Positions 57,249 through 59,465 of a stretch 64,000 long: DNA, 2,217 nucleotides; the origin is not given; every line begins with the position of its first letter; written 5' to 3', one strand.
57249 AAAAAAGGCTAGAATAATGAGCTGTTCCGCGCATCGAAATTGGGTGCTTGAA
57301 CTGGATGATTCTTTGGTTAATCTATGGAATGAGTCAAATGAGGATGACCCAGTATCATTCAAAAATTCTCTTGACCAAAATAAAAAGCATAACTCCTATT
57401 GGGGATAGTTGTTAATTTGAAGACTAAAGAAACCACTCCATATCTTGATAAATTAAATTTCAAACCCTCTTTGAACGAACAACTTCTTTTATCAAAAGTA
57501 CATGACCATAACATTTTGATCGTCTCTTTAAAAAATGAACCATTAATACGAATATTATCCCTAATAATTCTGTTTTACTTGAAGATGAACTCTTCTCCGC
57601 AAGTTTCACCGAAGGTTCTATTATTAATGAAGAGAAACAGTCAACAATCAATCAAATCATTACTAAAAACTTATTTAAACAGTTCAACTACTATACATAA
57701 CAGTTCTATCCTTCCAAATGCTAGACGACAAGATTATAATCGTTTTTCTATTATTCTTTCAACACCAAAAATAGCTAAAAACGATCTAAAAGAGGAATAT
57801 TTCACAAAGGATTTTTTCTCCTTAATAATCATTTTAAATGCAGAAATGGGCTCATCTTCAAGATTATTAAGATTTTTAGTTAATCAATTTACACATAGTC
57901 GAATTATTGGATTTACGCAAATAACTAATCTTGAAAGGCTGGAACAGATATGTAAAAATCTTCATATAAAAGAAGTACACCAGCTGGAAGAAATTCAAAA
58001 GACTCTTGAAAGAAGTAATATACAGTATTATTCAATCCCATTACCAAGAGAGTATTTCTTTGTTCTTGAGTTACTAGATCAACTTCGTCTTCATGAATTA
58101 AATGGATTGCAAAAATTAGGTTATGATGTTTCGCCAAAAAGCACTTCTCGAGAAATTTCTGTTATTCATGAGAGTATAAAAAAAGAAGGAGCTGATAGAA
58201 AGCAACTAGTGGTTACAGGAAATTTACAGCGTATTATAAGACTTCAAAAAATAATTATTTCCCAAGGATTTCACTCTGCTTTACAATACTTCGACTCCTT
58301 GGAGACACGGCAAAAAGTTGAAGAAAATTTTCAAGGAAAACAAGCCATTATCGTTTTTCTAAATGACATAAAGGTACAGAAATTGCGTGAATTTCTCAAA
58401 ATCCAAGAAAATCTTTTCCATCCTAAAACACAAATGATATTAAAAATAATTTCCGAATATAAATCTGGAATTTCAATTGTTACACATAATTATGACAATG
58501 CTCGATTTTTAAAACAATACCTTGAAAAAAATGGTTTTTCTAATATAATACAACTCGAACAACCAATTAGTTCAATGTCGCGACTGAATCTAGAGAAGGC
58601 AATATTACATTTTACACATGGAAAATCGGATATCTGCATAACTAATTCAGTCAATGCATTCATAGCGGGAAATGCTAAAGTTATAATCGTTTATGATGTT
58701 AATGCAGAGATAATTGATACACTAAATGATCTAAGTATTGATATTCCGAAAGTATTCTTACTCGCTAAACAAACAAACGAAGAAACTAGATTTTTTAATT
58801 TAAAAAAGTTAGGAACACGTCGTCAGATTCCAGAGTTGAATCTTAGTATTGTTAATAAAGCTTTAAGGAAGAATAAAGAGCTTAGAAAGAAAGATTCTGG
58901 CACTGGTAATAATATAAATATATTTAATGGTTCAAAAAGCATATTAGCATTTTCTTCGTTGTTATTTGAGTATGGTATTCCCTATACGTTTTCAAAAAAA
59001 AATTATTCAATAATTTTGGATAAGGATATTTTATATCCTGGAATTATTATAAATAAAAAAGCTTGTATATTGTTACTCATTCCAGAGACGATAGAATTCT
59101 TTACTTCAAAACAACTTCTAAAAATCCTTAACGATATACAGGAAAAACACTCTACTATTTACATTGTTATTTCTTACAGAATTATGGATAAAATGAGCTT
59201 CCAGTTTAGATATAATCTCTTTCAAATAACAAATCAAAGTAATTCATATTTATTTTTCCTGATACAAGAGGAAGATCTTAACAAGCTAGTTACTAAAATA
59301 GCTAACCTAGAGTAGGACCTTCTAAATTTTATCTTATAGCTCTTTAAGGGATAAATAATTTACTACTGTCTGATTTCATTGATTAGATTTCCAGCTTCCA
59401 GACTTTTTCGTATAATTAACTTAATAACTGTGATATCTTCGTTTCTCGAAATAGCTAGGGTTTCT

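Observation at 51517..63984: Neighbourhood mixing active SF2 helicases with apparently dead Hef-like and HerA-like paralogues: candidate undescribed DNA-processing (repair or defence) system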

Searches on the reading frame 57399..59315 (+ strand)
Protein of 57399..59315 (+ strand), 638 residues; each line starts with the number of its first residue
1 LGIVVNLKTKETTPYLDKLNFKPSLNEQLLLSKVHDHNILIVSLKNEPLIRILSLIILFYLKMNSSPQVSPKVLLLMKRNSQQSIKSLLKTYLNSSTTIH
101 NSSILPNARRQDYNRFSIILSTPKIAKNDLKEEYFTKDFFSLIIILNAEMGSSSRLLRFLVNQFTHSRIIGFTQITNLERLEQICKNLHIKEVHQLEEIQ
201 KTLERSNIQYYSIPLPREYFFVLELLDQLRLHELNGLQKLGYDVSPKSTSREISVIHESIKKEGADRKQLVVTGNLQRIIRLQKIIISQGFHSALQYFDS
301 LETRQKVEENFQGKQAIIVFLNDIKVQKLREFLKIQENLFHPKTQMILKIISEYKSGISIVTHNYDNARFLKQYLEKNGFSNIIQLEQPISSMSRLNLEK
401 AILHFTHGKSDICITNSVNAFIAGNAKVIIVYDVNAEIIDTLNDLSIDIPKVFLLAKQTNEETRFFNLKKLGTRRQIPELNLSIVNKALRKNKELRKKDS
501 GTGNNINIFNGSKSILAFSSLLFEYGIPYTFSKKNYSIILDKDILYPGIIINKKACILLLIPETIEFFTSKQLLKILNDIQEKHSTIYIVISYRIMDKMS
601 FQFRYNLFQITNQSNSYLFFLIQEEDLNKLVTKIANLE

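Call 4: search_protein_families(library=pfam, proteins=[window:57399-59315:+], max_evalue=0.1)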
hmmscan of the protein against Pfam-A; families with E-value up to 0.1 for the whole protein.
window:57399-59315:+ (638 aa): 1 family
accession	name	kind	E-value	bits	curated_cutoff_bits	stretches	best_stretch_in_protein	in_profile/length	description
PF16203.11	ERCC3_RAD25_C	-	0.0017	18.1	27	1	103-203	132-226/248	ERCC3/RAD25/XPB C-terminal helicase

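Call 5: search_protein_families(library=padloc, proteins=[window:57399-59315:+], max_evalue=0.1)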
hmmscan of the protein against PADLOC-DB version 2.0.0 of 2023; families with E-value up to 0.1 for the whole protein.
window:57399-59315:+ (638 aa): 0 families

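Call 6: search_protein_families(library=ncbifam, proteins=[window:57399-59315:+], max_evalue=0.1)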
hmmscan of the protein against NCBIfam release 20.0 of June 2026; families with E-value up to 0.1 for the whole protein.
window:57399-59315:+ (638 aa): 1 family
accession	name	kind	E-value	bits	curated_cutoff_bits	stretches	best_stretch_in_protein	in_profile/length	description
NF010337.0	PRK13766.1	equivalog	3.6e-21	75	610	1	95-418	88-433/781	Hef nuclease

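Call 24: search_solved_structures(query=window:57399-59315:+, max_evalue=1, show_alignments=2)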
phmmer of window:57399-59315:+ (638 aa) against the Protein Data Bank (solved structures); distinct sequences matched with E-value up to 1: 1.
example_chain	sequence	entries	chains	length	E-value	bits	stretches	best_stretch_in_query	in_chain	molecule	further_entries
9r1u_A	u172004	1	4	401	0.4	12.6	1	96-199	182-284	Potassium/sodium hyperpolarization-activated cyclic nucleotide-gated channel 1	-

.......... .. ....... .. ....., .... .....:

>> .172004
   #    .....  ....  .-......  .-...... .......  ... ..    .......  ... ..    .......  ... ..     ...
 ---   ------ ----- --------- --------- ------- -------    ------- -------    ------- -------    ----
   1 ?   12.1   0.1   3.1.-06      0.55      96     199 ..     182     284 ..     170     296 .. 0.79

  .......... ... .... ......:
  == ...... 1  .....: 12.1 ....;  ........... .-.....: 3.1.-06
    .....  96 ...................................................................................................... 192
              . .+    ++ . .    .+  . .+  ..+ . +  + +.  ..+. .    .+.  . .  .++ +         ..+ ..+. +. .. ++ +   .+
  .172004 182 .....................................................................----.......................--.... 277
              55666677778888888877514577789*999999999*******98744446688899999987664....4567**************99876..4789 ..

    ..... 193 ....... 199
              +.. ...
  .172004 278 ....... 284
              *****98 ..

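Call 34: search_solved_structures(query=A4, max_evalue=1, show_alignments=2)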
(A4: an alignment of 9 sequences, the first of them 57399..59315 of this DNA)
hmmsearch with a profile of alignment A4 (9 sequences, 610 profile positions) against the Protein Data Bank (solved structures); distinct sequences matched with E-value up to 1: 1.
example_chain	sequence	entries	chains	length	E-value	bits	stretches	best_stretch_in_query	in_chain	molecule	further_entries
1wp9_A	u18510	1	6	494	1.7e-17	66.2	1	21-380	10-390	ATP-dependent RNA helicase, putative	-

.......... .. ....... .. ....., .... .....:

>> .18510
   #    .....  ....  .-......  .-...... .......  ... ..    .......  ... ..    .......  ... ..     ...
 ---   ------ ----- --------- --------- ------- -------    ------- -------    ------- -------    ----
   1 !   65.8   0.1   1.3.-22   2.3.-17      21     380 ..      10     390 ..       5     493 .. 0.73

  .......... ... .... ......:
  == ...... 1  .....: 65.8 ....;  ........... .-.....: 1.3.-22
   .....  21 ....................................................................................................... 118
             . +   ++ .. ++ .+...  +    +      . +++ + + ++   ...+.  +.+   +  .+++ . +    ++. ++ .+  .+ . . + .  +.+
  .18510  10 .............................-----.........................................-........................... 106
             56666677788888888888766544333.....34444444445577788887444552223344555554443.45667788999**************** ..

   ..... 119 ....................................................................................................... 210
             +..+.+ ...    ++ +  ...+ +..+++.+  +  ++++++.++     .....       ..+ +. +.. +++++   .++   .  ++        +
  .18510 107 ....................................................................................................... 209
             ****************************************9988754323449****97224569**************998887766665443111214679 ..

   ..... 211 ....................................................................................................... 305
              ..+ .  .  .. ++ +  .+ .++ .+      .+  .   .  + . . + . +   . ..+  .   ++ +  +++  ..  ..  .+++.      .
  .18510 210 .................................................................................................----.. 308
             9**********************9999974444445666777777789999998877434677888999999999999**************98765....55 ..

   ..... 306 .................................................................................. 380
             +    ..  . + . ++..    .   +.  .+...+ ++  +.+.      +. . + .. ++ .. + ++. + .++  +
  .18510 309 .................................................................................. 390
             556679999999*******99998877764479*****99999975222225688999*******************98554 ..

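Call 40: find_homologous_proteins(query=window:57399-59315:+)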
Query window:57399-59315:+ (638 aa): 32 proteins with E <= 0.001 among 8000 candidates.
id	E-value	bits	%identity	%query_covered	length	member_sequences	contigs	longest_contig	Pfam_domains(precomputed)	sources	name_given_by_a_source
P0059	0.0e+0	1344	100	99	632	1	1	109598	-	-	-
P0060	0.0e+0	1028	76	99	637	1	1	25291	-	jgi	jgi:ERCC4-related helicase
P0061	3.8e-242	823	84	71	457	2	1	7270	-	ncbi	-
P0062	6.1e-237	806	61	99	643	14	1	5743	-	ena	-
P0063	2.8e-235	801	61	98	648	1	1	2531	-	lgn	-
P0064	4.7e-228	777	59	98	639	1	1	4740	-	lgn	-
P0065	4.2e-220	750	57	98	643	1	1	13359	-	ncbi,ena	-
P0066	8.5e-211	720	59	89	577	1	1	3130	-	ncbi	ncbi:MAG: hypothetical protein ACXACU_14810, partial [Candidatus Hodarchaeales archaeon]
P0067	5.8e-203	694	53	98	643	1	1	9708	-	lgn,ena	-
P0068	1.2e-201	690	54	98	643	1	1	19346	-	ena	-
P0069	3.8e-201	688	53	98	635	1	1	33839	-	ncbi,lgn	-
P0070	9.1e-200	683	53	97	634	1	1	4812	-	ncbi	-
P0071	9.3e-197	673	53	99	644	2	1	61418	-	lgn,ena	-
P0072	1.2e-192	660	52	99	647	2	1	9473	-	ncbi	-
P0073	1.6e-192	659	52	99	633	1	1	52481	-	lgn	-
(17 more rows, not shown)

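Call 65: predict_structure(alignment_id=A5)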
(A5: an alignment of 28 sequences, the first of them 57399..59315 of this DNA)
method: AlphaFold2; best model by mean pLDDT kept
length: 638 residues; sequences in the alignment: 28
mean_pLDDT: 79.5   pTM: 0.44
mean pLDDT of the five models: 79.5, 79.0, 77.6, 76.6, 75.7
residues with pLDDT >= 90: 129; 70-90: 412; 50-70: 38; < 50: 59
segments of 3 or more residues with pLDDT < 50: 1-14, 199-203, 460-479, 493-511
pLDDT, mean of each block of 10 residues (from residue 1): 28 57 77 82 80 88 66 90 88 88 83 90 91 88 89 79 87 82 83 69 59 78 90 87 83 85 77 89 89 92 80 81 92 90 88 89 87 90 85 82 81 88 87 73 79 69 42 40 72 43 31 83 82 87 89 90 81 80 88 85 86 87 86 81
secondary structure, 60 per line:
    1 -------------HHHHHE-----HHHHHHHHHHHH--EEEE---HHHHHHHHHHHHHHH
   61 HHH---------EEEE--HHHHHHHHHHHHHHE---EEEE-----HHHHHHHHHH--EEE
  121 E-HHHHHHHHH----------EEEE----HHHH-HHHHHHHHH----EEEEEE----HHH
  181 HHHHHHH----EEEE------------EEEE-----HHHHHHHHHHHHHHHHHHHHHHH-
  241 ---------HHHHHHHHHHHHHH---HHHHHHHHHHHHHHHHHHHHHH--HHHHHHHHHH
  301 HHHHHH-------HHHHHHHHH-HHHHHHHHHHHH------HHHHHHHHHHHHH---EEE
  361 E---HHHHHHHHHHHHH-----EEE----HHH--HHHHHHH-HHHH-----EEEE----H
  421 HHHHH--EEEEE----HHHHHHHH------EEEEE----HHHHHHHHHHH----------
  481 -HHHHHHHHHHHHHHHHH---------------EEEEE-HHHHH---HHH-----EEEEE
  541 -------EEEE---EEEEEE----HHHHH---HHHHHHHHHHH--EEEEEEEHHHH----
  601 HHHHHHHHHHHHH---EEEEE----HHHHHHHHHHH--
elements in order: H14-18 H25-36 E39-42 H46-63 E73-76 H79-92 E97-100 H106-115 E118-121 H123-131 E142-145 H150-153 H155-163 E168-173 H178-187 E192-195 E208-211 H217-239 H250-263 H267-288 H291-306 H314-322 H324-335 H342-354 E358-361 H365-377 E383-385 H395-401 H403-406 E412-415 H420-425 E428-432 H437-444 E451-455 H460-470 H482-498 E514-518 H520-524 E536-540 E548-551 E555-560 H565-569 H573-583 E586-592 H593-596 H601-613 E617-621 H626-636

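Call 67: fold_search(model_id=the predicted structure, library=pdb)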
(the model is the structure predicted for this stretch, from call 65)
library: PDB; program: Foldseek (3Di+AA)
matches with E <= 10: 1371; with E <= 0.001: 621
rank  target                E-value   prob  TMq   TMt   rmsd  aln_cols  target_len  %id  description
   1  1wp9_B                1.2e-21  1.00  0.43  0.54   8.2       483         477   18  Crystal structure of Pyrococcus furiosus Hef helicase domain (released 2005-02-01)
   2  1wp9_A                1.2e-21  1.00  0.42  0.52   8.7       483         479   19  Crystal structure of Pyrococcus furiosus Hef helicase domain (released 2005-02-01)
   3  1wp9_C                3.0e-21  1.00  0.44  0.55   8.1       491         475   18  Crystal structure of Pyrococcus furiosus Hef helicase domain (released 2005-02-01)
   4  1wp9_D                5.0e-21  1.00  0.43  0.55   8.0       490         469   18  Crystal structure of Pyrococcus furiosus Hef helicase domain (released 2005-02-01)
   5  9qec_A                8.2e-21  1.00  0.40  0.35  14.9       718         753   12  Cryo-EM structure of the XPF-ERCC1-XPA complex (released 2025-12-17)
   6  5jch_A                3.7e-19  1.00  0.39  0.38  13.9       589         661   14  Crystal structure of chicken MDA5 with 5'p 10-mer dsRNA and ADP-Mg2+ at 2.95 A resolution (untwinned). (released 2016-06-01)
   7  9el5_A                4.0e-19  1.00  0.37  0.43  10.1       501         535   14  FANCM translocase domain bound to DNA (released 2025-06-18)
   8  5jch_B                5.5e-19  1.00  0.39  0.38  11.0       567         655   14  Crystal structure of chicken MDA5 with 5'p 10-mer dsRNA and ADP-Mg2+ at 2.95 A resolution (untwinned). (released 2016-06-01)
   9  9qed_A                5.8e-19  1.00  0.39  0.35  15.4       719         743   12  Cryo-EM structure of the XPF-ERCC1-SLX4(330-555)-SLX4IP complex (released 2025-12-17)
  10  9pd3_Q                8.6e-19  1.00  0.39  0.36  14.7       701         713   12  NER dual incision complex - DuIS (released 2026-02-18)
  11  9pcp_Q                1.4e-18  1.00  0.38  0.35  14.8       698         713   13  NER dual incision complex - NoG (released 2026-04-01)
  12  5f9f_I                1.8e-18  1.00  0.43  0.42  12.5       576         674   14  Crystal structure of RIG-I helicase-RD in complex with 24-mer blunt-end hairpin RNA (released 2016-01-13)
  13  5e3h_A                1.8e-18  1.00  0.43  0.42  10.6       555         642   15  Structural Basis for RNA Recognition and Activation of RIG-I (released 2015-11-18)
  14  9ku4_B                1.9e-18  1.00  0.42  0.40  12.3       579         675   15  Cryo-EM structure of E373A mutant RIG-I with 5'p-RNA (released 2025-12-03)
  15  7bkp_A                1.9e-18  1.00  0.38  0.36  14.5       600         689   14  CryoEM structure of disease related M854K MDA5-dsRNA filament in complex with ATP (released 2021-11-17)
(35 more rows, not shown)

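Call 87: search_protein_families(library=phrogs, proteins=[window:57399-59315:+], max_evalue=0.01)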
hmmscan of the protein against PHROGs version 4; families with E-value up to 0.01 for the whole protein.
window:57399-59315:+ (638 aa): 1 family
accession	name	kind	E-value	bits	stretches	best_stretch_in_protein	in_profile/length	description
phrog_22582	-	unknown function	0.004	18.2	0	195-225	22-51/56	-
